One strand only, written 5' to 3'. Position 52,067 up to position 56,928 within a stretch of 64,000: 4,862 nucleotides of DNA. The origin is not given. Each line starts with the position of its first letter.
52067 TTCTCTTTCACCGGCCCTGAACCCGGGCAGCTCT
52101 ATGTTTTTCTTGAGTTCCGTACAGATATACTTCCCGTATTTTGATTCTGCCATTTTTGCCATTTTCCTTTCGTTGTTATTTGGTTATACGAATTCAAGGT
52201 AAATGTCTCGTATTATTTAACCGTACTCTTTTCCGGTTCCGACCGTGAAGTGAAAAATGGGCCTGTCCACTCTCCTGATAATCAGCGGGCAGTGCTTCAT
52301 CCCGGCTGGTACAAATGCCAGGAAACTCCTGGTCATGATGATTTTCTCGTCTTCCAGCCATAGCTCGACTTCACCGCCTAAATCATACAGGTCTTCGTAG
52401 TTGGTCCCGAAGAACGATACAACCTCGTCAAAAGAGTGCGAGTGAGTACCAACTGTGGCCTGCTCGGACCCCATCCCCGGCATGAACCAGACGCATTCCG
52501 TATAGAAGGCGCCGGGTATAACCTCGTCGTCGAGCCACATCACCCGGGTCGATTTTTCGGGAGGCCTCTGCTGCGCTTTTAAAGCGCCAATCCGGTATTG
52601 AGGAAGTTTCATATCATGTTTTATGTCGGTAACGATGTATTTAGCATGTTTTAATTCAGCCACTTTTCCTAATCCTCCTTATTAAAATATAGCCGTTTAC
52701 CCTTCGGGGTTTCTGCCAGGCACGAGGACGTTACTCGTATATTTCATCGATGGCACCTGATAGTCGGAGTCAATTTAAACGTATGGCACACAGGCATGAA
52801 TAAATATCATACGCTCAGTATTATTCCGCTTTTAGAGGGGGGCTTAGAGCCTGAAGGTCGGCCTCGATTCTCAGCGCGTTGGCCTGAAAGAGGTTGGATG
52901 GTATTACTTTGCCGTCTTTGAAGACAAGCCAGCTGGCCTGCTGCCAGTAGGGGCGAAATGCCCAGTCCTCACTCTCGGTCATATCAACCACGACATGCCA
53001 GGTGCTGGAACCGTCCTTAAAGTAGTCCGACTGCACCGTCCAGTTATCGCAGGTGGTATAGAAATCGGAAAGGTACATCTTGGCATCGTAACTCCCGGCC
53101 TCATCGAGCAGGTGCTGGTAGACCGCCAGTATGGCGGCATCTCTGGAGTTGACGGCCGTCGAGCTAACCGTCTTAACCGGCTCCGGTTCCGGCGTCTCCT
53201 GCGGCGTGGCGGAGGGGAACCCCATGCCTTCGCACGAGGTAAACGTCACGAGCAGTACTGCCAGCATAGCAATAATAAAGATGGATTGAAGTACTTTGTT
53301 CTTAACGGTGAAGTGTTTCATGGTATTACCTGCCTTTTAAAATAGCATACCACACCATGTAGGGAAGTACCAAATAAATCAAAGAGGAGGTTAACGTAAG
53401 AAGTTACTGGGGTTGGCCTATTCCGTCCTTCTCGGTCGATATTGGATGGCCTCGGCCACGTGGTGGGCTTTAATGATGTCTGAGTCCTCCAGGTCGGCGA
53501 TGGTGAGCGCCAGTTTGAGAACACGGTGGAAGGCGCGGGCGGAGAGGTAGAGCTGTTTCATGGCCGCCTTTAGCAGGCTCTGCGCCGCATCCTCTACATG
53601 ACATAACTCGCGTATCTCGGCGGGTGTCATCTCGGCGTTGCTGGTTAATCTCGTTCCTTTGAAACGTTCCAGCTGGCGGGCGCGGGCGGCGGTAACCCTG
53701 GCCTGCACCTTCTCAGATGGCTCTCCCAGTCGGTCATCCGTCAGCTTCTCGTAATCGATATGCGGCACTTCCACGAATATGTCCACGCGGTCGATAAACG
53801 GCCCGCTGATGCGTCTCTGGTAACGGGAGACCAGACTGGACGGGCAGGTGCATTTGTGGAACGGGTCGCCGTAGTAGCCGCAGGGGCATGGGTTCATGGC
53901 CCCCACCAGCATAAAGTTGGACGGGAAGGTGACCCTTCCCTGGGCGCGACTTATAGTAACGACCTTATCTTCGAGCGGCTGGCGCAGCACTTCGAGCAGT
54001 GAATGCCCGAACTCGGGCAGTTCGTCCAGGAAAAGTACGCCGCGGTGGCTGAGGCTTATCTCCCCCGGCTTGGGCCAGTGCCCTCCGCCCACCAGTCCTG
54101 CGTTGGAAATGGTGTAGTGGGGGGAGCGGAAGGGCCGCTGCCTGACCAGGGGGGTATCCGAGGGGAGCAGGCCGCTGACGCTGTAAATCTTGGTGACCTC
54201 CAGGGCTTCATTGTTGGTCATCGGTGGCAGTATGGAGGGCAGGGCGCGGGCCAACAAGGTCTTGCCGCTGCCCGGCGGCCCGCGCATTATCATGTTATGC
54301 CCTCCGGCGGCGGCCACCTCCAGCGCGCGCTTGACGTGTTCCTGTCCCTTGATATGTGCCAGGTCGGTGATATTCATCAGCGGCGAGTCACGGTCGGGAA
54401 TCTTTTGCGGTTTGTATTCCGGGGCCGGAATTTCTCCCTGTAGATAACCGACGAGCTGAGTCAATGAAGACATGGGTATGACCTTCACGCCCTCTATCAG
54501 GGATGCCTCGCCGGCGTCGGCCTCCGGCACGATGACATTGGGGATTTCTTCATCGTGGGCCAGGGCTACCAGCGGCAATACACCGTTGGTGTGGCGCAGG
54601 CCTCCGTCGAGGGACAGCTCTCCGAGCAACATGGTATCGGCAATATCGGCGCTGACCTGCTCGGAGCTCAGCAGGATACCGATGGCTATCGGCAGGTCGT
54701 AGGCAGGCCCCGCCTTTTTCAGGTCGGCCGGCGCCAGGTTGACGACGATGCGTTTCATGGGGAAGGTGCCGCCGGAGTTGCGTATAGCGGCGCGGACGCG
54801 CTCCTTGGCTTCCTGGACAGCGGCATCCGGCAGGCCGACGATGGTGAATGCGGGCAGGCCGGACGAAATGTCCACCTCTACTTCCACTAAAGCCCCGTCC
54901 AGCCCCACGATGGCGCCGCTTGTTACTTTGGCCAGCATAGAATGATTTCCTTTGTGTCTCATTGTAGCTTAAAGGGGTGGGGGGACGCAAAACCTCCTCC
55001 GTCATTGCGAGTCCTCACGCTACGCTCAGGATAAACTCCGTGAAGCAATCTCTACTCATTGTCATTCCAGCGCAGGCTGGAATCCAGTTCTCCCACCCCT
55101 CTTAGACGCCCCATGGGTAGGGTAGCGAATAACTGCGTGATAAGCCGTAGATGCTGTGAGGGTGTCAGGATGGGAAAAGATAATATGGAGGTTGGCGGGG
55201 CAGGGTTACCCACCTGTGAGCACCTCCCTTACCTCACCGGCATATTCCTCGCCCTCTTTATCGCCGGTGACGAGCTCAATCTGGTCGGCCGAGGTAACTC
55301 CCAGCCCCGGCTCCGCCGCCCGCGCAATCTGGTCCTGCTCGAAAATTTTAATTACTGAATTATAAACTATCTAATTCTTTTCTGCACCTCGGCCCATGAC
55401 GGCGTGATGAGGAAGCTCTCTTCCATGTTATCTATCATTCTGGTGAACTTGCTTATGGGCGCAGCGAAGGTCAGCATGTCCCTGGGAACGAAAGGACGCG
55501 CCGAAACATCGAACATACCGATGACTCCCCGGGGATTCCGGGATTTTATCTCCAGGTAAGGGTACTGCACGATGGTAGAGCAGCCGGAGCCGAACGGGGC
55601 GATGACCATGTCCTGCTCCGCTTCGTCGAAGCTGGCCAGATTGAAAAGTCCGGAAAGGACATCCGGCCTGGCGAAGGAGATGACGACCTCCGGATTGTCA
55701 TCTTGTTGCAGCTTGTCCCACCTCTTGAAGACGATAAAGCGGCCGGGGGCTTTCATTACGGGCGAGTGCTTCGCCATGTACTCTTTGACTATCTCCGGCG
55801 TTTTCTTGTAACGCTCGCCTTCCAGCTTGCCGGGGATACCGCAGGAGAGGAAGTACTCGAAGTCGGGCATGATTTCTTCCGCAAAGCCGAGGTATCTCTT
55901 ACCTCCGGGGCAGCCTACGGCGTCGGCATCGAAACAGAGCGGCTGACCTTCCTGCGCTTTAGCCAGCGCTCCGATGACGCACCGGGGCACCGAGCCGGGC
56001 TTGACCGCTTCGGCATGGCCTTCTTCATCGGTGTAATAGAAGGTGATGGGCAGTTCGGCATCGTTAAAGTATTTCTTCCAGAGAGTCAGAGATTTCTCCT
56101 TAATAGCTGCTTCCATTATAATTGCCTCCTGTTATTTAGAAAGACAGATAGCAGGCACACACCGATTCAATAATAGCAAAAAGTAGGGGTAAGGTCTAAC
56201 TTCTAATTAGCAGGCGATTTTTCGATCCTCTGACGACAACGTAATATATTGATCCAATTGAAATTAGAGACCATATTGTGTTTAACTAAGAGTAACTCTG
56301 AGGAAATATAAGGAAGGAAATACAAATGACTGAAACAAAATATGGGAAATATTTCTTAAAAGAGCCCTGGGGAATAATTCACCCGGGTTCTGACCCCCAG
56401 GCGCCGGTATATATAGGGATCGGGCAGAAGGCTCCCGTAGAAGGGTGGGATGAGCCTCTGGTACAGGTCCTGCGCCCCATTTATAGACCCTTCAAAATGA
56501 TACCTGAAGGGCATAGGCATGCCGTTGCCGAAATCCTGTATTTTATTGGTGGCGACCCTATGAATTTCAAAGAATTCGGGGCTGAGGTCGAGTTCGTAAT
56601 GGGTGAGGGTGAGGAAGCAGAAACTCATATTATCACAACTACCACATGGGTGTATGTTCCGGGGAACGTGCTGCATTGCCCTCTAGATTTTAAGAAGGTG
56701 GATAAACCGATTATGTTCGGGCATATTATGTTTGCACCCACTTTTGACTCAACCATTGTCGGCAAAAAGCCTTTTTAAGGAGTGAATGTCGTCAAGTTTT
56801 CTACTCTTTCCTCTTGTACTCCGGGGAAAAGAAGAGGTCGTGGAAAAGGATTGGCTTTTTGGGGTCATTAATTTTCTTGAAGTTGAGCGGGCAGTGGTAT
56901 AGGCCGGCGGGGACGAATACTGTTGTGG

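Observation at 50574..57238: Six-member family of small cupin-like paralogs clustered with DUF169/DUF1893 genes and repeat elements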

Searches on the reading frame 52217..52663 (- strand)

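Call 4: search_protein_families(library=pfam, proteins=[window:52217-52663:-], max_evalue=1)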
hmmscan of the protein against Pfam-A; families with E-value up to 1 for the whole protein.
window:52217-52663:- (148 aa): 1 family
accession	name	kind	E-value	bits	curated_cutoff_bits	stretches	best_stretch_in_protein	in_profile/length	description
PF07883.17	Cupin_2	-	0.0063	16.6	27.2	1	95-125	25-55/70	Cupin domain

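Call 5: search_protein_families(library=ncbifam, proteins=[window:52217-52663:-], max_evalue=1)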
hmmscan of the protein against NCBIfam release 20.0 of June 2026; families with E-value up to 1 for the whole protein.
window:52217-52663:- (148 aa): 0 families

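Call 75: search_protein_families(library=padloc, proteins=[window:52217-52663:-], max_evalue=0.01)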
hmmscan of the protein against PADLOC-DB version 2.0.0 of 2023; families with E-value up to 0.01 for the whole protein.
window:52217-52663:- (148 aa): 0 families

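Call 76: search_protein_families(library=phrogs, proteins=[window:52217-52663:-], max_evalue=0.01)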
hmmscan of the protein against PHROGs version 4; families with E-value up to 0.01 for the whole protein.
window:52217-52663:- (148 aa): 0 families

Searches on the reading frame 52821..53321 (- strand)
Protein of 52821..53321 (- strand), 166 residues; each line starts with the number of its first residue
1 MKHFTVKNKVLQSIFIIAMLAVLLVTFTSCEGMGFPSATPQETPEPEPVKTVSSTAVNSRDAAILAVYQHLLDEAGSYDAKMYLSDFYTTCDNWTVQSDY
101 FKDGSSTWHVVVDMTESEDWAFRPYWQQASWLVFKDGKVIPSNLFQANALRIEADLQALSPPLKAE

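Call 4: search_protein_families(library=pfam, proteins=[window:52821-53321:-], max_evalue=1)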
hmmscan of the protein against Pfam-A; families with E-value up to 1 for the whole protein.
window:52821-53321:- (166 aa): 3 families
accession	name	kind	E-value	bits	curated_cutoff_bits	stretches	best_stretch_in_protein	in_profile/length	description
PF18066.6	Phage_ABA_S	-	0.035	15.3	27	1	85-135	17-66/89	Phage ABA sandwich domain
PF24500.1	DUF7589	-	0.08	13.7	27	1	70-121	74-125/136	Domain of unknown function (DUF7589)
PF12036.14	DUF3522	-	0.13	12.8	29.3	1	62-111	19-72/188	Protein of unknown function (DUF3522)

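Call 5: search_protein_families(library=ncbifam, proteins=[window:52821-53321:-], max_evalue=1)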
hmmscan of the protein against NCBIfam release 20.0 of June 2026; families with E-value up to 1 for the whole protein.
window:52821-53321:- (166 aa): 1 family
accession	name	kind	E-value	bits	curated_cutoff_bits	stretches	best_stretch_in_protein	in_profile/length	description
NF047870.1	PKS_KR_start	domain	0.1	13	35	1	118-140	1-31/78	KR prefix domain-containing protein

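Call 75: search_protein_families(library=padloc, proteins=[window:52821-53321:-], max_evalue=0.01)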
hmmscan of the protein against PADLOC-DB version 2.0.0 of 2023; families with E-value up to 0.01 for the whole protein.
window:52821-53321:- (166 aa): 0 families

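Call 76: search_protein_families(library=phrogs, proteins=[window:52821-53321:-], max_evalue=0.01)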
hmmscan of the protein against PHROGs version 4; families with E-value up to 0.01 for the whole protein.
window:52821-53321:- (166 aa): 2 families
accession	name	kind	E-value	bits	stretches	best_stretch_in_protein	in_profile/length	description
phrog_26711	-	head and packaging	0.0058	17.5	1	38-121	79-160/199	virion structural protein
phrog_8969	-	unknown function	0.0099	14.4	0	14-134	13-117/1345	-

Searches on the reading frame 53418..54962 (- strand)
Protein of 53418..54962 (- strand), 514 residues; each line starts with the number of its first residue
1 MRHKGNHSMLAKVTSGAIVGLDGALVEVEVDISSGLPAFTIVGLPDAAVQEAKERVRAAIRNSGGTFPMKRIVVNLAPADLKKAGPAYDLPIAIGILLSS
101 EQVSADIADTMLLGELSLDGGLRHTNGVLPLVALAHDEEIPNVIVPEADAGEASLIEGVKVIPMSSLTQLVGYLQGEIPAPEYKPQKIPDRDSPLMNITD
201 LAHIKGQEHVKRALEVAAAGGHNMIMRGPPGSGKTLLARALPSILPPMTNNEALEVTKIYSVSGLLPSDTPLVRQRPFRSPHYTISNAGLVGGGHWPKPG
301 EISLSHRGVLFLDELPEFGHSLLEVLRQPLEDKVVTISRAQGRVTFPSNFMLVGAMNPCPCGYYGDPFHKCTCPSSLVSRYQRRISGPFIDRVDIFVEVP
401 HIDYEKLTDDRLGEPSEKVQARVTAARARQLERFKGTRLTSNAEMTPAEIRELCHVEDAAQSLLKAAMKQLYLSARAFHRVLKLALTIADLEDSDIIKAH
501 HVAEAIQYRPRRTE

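Call 5: search_protein_families(library=ncbifam, proteins=[window:53418-54962:-], max_evalue=1)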
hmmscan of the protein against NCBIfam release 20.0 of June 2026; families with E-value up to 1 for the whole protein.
window:53418-54962:- (514 aa): 44 families (the best 25 are shown)
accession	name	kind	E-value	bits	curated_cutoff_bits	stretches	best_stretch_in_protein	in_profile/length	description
TIGR00368.1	TIGR00368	hypoth_equivalog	2.8e-183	610.1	362.4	1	14-509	2-499/499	YifB family Mg chelatase-like AAA ATPase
NF007365.0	PRK09862.1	equivalog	6.9e-129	430.7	530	1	10-509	3-492/506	YifB family Mg chelatase-like AAA ATPase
TIGR02902.1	spore_lonB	equivalog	2.1e-11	43.1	723.3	2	201-338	64-207/531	ATP-dependent protease LonB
TIGR02903.1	spore_lon_C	equivalog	7.2e-10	38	678.8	2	195-339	147-298/615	Lon family ATP-dependent protease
TIGR02442.1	Cob-chelat-sub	hypoth_equivalog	1.6e-09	36.8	779.45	2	292-358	113-179/641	putative cobaltochelatase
TIGR00764.1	lon_rel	equivalog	1.9e-08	33.4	516.6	1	203-250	19-66/608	ATP-dependent protease LonB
TIGR02031.1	BchD-ChlD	equivalog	1.2e-05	24.3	499.55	1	209-359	2-144/608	magnesium chelatase ATPase subunit D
NF038308.1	RNA_repair_RtcR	equivalog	3.3e-05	22.9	650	2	293-336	265-308/530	RNA repair transcriptional activator RtcR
TIGR02030.1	BchI-ChlI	equivalog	6.4e-05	22.3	466.95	1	296-358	121-183/337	magnesium chelatase ATPase subunit I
NF000868.0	PRK00080.1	equivalog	0.00049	19.1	282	1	199-242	22-72/330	Holliday junction branch migration DNA helicase RuvB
TIGR02928.1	TIGR02928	subfamily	0.00055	18.9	181.3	1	181-257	10-76/366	orc1/cdc6 family replication initiation protein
TIGR03922.1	T7SS_EccA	equivalog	0.00072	18.2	466.65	1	211-248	303-339/557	type VII secretion AAA-ATPase EccA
TIGR01189.1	ccmA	equivalog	0.0012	18.5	131.6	1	198-249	3-54/198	heme ABC exporter ATP-binding protein CcmA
TIGR02915.1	PEP_resp_reg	equivalog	0.0015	17.5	502.6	1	208-356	149-281/445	PEP-CTERM-box response regulator transcription factor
NF009067.0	PRK12402.1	equivalog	0.0016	17.4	317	1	202-242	15-57/340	replication factor C small subunit 2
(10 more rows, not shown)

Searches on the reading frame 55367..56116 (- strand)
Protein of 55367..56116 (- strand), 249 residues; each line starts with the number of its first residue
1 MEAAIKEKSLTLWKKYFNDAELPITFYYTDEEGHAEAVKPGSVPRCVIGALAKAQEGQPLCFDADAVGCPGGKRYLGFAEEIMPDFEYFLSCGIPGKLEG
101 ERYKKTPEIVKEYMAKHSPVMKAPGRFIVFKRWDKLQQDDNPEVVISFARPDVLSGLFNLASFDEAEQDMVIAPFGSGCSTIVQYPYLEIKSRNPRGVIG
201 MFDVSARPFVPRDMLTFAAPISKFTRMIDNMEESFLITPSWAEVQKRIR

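Call 4: search_protein_families(library=pfam, proteins=[window:55367-56116:-], max_evalue=1)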
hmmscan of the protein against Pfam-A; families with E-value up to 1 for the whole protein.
window:55367-56116:- (249 aa): 1 family
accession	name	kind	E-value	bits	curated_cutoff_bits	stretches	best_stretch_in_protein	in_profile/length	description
PF02596.20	DUF169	-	2.3e-32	113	27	1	24-230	15-209/209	Uncharacterised ArCR, COG2043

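Call 5: search_protein_families(library=ncbifam, proteins=[window:55367-56116:-], max_evalue=1)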
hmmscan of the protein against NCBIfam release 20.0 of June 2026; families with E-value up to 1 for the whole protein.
window:55367-56116:- (249 aa): 0 families

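Call 75: search_protein_families(library=padloc, proteins=[window:55367-56116:-], max_evalue=0.01)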
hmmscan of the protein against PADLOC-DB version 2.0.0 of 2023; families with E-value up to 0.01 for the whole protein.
window:55367-56116:- (249 aa): 0 families

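Call 76: search_protein_families(library=phrogs, proteins=[window:55367-56116:-], max_evalue=0.01)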
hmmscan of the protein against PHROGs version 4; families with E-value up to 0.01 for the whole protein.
window:55367-56116:- (249 aa): 0 families

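Call 77: search_solved_structures(query=window:55367-56116:-, max_evalue=1)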
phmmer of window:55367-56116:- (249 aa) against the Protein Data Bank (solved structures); distinct sequences matched with E-value up to 1: 6.
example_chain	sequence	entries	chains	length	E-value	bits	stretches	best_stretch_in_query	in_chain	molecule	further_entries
8x9w_k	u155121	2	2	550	0.75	12.3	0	149-208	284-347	CVC1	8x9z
7p3u_A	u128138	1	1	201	0.77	12.2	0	136-182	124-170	Endoglucanase, putative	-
8xa0_h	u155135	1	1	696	0.82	12.2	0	149-208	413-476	Capsid vertex component 1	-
1jy2_N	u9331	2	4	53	0.83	12.1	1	55-87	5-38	FIBRINOGEN ALPHA CHAIN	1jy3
6cgr_k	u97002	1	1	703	0.94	12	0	149-208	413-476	Capsid vertex component 1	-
6odm_C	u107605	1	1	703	0.96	11.9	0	149-208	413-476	Capsid vertex component 1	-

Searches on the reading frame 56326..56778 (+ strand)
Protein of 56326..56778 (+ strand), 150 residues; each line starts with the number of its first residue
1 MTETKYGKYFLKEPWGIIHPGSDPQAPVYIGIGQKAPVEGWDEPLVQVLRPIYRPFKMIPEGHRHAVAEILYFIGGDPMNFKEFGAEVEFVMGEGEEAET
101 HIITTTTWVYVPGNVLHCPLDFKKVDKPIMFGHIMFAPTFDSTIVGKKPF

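Call 4: search_protein_families(library=pfam, proteins=[window:56326-56778:+], max_evalue=1)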
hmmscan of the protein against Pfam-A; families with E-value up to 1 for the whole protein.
window:56326-56778:+ (150 aa): 0 families

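Call 5: search_protein_families(library=ncbifam, proteins=[window:56326-56778:+], max_evalue=1)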
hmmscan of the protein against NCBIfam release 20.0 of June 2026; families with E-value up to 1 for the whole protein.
window:56326-56778:+ (150 aa): 0 families

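Call 65: find_homologous_proteins(query=window:56326-56778:+, max_evalue=0.001)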
Query window:56326-56778:+ (150 aa): 229 proteins with E <= 0.001 among 235 candidates; the best 120 are listed.
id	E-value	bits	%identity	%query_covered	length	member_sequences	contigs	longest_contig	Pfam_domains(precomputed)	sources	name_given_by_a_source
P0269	8.7e-90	317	89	100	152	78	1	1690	-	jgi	jgi:hypothetical protein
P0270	5.0e-87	308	87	100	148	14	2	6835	-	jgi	jgi:hypothetical protein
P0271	8.8e-86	304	85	100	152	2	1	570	-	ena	-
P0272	3.2e-85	302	84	98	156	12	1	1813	-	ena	-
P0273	3.6e-85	302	84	99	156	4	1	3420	-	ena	-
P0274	1.2e-84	300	85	99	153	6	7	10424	-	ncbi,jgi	-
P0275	1.5e-84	300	83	100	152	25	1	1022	-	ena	-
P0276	1.6e-84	300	85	100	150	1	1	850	-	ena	-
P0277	3.2e-84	299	84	99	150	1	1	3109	-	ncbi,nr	ncbi:MAG: hypothetical protein MUO19_03455 [Dehalococcoidales bacterium]|nr:hypothetical protein [De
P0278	3.5e-84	299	83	99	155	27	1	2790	-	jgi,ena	-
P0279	3.6e-84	299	83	100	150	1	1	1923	-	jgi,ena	-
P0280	5.2e-84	298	84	99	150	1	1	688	-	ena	-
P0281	6.2e-84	298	83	100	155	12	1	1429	-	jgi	jgi:hypothetical protein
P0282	7.7e-84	298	81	99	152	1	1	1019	-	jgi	jgi:hypothetical protein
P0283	1.1e-83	297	83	100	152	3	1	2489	-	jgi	jgi:hypothetical protein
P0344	6.7e-74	265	77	95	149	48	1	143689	-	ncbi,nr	ncbi:MAG: hypothetical protein JW762_11945 [Dehalococcoidales bacterium]|nr:hypothetical protein [De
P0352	1.9e-72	260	73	99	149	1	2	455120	-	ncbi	-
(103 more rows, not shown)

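Call 66: find_encoding_contigs(protein=P0352, flank=8000, max_places=2)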
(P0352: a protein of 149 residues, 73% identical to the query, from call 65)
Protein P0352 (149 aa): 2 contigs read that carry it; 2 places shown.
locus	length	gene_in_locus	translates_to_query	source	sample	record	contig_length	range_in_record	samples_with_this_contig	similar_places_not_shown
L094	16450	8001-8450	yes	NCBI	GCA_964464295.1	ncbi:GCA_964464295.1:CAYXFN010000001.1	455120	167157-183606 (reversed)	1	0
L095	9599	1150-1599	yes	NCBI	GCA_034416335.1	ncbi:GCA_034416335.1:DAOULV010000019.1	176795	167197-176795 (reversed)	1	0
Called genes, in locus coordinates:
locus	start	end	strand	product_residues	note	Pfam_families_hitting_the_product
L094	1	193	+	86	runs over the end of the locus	-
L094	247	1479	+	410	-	PF00149:Metallophos, PF12850:Metallophos_2 (faint)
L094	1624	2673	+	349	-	-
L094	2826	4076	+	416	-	PF00083:Sugar_tr (faint), PF07690:MFS_1, PF12832:MFS_1_like, PF07690:MFS_1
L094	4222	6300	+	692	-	PF16927:HisKA_7TM, PF08448:PAS_4, PF13426:PAS_9 (weak), PF00989:PAS, PF13188:PAS_8 (weak), PF13426:PAS_9, PF00512:HisKA, PF02518:HATPase_c, +2 more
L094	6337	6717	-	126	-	PF00072:Response_reg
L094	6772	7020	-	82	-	-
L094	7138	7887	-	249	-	PF03575:Peptidase_S51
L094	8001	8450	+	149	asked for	-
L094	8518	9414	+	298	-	PF02129:Peptidase_S15, PF01738:DLH (faint), PF12146:Hydrolase_4, PF20434:BD-FAE (weak), PF00561:Abhydrolase_1, PF12697:Abhydrolase_6, PF00326:Peptidase_S9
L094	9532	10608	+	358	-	PF13237:Fer4_10, PF14697:Fer4_21 (weak), PF12838:Fer4_7, PF13187:Fer4_9 (weak), PF00037:Fer4 (weak), PF12797:Fer4_2 (weak), PF12837:Fer4_6 (weak)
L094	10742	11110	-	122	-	-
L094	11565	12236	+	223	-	PF00293:NUDIX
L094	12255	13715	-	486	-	PF00361:Proton_antipo_M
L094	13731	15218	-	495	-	PF00361:Proton_antipo_M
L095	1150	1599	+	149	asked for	-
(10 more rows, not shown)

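Call 67: find_encoding_contigs(protein=P0344, flank=8000, max_places=2)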
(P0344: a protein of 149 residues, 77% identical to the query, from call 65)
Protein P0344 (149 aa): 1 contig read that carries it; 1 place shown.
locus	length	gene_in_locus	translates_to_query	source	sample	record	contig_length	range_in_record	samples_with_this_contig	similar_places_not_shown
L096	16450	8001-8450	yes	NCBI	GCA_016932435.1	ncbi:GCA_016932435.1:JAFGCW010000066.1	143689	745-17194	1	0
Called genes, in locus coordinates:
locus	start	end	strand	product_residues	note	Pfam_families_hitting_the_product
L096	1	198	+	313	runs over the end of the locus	?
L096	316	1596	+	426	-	PF01306:LacY_symp (faint), PF00083:Sugar_tr (faint), PF07690:MFS_1, PF12832:MFS_1_like (weak), PF07690:MFS_1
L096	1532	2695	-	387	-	PF03916:NrfD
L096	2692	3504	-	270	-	PF12838:Fer4_7 (weak), PF13247:Fer4_11, PF00037:Fer4 (weak), PF12797:Fer4_2 (weak), PF12837:Fer4_6 (weak), PF13237:Fer4_10 (weak), PF13187:Fer4_9 (weak)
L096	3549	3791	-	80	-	-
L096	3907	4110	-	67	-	-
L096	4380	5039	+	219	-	PF00072:Response_reg, PF00196:GerE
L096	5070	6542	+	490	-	PF00989:PAS, PF13188:PAS_8, PF08448:PAS_4, PF13426:PAS_9, PF07730:HisKA_3, PF02518:HATPase_c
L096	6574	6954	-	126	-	PF00072:Response_reg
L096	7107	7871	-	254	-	PF03575:Peptidase_S51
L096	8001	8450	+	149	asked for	-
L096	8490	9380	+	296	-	PF02129:Peptidase_S15, PF01738:DLH (faint), PF12146:Hydrolase_4 (weak), PF20434:BD-FAE (weak), PF00561:Abhydrolase_1, PF12697:Abhydrolase_6, PF00326:Peptidase_S9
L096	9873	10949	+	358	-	PF00037:Fer4 (weak), PF13187:Fer4_9, PF13237:Fer4_10, PF14697:Fer4_21, PF12838:Fer4_7, PF00037:Fer4 (weak), PF12797:Fer4_2 (weak), PF12837:Fer4_6 (weak)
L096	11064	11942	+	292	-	PF04229:GrpB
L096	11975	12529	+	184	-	PF01135:PCMT, PF01596:Methyltransf_3 (faint), PF02353:CMAS (faint), PF13847:Methyltransf_31 (weak), PF13649:Methyltransf_25 (weak)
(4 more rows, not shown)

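Call 75: search_protein_families(library=padloc, proteins=[window:56326-56778:+], max_evalue=0.01)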
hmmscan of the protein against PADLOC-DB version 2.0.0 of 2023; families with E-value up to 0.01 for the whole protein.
window:56326-56778:+ (150 aa): 0 families

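Call 76: search_protein_families(library=phrogs, proteins=[window:56326-56778:+], max_evalue=0.01)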
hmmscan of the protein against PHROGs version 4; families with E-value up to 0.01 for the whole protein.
window:56326-56778:+ (150 aa): 0 families
